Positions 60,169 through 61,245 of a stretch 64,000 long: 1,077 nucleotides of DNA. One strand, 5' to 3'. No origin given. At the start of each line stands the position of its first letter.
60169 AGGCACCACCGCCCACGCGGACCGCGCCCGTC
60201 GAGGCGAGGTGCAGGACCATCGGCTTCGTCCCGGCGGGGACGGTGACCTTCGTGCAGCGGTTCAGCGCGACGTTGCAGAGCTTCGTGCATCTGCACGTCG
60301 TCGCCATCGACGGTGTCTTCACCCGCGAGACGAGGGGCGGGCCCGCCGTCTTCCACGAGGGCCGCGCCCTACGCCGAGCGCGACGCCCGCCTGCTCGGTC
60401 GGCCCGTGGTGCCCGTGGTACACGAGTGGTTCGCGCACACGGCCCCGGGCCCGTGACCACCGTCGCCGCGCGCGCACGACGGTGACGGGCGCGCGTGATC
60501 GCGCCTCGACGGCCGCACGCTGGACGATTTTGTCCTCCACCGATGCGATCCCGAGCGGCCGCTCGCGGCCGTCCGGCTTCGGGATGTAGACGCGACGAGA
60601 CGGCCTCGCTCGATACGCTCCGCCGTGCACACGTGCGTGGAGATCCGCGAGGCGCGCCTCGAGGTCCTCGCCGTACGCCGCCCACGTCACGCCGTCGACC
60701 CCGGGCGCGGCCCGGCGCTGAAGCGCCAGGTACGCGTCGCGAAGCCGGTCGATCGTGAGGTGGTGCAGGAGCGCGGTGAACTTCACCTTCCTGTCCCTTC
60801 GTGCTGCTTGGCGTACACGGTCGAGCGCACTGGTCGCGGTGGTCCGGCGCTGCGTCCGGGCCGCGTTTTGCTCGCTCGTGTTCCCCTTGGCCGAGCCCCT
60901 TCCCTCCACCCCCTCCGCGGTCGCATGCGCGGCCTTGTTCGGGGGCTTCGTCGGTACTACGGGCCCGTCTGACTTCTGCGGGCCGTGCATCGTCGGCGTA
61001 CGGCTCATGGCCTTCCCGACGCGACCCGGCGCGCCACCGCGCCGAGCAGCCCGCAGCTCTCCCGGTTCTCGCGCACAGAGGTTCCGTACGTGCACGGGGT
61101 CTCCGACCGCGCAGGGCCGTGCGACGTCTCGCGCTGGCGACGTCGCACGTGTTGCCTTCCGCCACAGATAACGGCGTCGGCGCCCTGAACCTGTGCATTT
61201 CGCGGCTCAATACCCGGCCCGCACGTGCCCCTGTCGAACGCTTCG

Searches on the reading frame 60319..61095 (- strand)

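Call 11: search_protein_families(library=ncbifam, proteins=[window:60319-61095:-], max_evalue=0.001)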
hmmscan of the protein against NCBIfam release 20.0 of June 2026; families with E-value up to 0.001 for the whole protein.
window:60319-61095:- (258 aa): 1 family
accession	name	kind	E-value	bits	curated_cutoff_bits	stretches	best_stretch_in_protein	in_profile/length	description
TIGR04416.1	group_II_RT_mat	equivalog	6.3e-21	74.9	300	1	118-196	4-83/353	group II intron reverse transcriptase/maturase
